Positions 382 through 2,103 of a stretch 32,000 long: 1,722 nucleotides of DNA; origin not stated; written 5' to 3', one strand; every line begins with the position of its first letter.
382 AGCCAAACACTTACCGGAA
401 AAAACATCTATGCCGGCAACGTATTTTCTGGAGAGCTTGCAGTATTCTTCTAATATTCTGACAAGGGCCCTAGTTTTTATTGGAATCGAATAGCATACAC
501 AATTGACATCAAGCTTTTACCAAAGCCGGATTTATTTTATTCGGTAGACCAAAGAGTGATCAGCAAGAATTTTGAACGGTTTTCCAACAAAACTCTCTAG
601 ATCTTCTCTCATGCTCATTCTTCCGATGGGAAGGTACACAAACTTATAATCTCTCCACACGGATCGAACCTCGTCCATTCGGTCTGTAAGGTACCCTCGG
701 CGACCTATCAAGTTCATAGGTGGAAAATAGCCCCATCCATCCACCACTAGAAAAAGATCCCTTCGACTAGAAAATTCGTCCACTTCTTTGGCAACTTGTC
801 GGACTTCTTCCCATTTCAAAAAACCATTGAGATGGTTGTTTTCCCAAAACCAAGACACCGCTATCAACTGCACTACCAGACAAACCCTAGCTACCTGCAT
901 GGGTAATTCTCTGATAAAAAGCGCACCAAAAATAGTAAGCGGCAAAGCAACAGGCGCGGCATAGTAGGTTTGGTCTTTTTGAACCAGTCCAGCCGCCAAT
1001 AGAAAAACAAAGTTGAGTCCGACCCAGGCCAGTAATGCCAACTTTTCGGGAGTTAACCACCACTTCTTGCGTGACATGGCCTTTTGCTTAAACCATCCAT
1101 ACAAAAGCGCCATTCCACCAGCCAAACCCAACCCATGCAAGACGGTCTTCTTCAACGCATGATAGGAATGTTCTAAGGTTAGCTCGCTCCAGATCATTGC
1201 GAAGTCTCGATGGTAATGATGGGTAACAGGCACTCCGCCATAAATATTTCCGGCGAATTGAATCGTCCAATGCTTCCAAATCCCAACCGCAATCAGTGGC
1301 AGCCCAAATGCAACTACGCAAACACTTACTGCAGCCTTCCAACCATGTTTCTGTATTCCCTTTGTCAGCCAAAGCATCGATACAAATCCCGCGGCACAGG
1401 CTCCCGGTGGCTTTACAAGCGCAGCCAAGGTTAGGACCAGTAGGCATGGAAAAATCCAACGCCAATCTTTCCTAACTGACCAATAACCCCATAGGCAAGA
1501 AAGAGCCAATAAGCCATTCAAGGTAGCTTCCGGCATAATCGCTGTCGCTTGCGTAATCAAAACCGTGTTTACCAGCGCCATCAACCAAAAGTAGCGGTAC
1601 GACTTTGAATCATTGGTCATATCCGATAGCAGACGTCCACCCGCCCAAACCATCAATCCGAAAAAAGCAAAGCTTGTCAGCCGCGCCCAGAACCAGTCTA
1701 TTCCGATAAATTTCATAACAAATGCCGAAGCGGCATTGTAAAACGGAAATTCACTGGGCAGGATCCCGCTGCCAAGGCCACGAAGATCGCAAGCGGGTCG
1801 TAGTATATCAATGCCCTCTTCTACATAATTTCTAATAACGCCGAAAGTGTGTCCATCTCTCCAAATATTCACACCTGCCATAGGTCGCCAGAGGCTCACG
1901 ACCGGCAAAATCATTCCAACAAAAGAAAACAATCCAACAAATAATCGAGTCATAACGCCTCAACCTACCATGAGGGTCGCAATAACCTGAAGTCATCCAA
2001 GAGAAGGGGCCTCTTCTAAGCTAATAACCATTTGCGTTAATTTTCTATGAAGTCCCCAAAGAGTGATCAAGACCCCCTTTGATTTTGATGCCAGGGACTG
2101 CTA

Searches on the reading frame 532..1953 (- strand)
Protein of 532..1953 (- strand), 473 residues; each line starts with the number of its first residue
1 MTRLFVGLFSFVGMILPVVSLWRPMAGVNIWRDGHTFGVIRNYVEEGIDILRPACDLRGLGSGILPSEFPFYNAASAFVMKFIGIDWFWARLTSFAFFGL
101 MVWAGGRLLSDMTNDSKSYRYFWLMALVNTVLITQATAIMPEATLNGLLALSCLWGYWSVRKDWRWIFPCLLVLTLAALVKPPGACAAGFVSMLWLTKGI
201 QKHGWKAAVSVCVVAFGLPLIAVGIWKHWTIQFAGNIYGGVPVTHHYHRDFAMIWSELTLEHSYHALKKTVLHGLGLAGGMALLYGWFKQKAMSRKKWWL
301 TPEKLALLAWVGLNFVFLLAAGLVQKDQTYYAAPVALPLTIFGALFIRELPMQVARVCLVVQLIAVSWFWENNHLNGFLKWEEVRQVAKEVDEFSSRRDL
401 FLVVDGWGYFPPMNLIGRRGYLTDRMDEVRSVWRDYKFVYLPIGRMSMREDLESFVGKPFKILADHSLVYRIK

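Call 77: find_encoding_contigs(protein=window:532-1953:-, flank=10000, max_places=3)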
Protein window:532-1953:- (473 aa): 2 contigs read that carry it; 2 places shown.
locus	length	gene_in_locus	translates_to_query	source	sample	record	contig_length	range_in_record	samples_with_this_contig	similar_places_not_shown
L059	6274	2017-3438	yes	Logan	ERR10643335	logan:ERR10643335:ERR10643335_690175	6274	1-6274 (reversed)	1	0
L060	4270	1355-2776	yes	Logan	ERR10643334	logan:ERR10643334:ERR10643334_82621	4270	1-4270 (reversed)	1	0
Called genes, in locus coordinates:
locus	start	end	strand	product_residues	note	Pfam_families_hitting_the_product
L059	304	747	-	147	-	-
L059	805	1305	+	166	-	-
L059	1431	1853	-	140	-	PF03692:CxxCxxCC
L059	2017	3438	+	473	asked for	-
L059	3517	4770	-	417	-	-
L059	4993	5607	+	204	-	PF04264:YceI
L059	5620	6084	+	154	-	-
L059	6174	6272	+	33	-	?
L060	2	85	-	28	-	?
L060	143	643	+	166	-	-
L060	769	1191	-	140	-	PF03692:CxxCxxCC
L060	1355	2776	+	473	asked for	-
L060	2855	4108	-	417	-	-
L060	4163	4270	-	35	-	?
